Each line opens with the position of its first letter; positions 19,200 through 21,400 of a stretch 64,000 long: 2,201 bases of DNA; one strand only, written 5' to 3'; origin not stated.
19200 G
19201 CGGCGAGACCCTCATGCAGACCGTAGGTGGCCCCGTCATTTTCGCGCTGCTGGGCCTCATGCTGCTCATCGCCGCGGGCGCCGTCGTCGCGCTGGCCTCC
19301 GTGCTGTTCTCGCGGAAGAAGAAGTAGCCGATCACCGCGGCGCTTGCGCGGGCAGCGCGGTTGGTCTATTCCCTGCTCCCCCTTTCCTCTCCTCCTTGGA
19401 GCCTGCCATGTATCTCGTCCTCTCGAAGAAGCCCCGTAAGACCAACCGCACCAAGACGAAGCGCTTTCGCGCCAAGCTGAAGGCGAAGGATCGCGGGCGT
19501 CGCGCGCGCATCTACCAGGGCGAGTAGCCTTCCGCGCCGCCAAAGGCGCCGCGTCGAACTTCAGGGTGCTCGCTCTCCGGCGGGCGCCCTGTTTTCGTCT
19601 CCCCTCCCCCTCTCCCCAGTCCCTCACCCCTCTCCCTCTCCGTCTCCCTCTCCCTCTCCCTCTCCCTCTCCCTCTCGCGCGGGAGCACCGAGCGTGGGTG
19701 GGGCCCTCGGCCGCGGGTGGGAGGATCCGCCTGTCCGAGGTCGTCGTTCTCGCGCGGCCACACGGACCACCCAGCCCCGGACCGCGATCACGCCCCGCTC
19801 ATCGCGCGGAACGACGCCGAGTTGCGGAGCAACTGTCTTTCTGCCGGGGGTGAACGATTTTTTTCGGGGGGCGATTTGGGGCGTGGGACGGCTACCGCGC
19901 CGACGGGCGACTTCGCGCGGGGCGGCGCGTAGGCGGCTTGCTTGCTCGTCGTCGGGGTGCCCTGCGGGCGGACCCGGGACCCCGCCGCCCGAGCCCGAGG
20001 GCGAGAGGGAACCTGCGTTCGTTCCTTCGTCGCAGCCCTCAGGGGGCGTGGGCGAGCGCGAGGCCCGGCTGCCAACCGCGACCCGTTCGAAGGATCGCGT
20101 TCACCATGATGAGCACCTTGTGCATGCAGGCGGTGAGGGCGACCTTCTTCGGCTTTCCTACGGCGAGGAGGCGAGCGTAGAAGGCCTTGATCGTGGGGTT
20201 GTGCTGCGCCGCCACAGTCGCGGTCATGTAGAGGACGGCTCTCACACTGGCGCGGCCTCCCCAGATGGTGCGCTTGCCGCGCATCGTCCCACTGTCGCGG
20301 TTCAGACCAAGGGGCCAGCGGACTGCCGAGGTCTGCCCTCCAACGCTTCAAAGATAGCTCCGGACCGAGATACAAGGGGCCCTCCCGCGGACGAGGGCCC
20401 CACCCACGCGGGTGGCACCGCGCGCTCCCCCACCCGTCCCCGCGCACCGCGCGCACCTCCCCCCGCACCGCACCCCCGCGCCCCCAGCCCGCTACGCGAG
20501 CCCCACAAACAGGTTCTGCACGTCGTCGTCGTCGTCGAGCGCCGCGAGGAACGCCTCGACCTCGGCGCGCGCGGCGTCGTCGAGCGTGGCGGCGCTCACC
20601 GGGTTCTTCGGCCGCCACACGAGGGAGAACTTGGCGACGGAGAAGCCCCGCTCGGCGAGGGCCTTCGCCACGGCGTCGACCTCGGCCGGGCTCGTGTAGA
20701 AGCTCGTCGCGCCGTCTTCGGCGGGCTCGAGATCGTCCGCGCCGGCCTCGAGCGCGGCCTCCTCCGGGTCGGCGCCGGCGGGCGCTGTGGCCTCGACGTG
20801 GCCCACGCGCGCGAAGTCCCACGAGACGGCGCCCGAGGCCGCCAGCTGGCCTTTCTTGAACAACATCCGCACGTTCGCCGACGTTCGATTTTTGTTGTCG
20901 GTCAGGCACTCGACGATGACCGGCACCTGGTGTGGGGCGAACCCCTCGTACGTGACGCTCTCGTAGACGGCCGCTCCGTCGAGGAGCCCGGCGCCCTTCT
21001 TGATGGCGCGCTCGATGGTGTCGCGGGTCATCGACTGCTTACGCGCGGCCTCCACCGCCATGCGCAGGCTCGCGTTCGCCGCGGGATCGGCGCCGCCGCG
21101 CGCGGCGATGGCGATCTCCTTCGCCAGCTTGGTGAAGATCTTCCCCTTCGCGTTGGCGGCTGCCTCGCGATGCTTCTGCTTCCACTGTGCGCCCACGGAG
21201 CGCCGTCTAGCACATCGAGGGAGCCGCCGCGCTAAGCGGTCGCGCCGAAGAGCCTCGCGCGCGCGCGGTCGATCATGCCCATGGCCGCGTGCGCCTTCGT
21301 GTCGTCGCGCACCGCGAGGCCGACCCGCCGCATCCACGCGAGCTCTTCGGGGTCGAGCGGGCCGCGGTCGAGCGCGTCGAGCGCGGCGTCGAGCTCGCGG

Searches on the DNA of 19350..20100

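Call 14: search_rna_families(source=window, start=19350, end=20100, threshold=evalue, max_evalue=10)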
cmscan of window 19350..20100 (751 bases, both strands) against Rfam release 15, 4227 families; matches with E-value up to 10: 2.
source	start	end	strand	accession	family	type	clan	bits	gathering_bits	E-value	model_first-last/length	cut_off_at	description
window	19366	19627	-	RF02247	Six3os1_2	Gene; lncRNA;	-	16.5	80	1.5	1-217/217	no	Six3os1 conserved region 2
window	19699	19773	-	RF02808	PyrR210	Gene; snRNA; snoRNA; HACA-box;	-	15.8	59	2.5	1-59/59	no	Pyrobaculum sRNA 210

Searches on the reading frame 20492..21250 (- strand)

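Call 25: search_protein_families(library=pfam, proteins=[window:20492-21250:-], max_evalue=0.01)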
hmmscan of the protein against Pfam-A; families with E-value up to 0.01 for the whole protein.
window:20492-21250:- (252 aa): 2 families
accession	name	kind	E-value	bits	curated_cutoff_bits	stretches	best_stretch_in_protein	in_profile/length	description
PF01709.26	Transcrip_reg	-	9.6e-43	146.1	27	1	96-248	1-157/160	TACO1/YebC second and third domain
PF20772.2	TACO1_YebC_N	-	9.5e-23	80.9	36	1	24-88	6-72/73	TACO1/YebC protein N-terminal domain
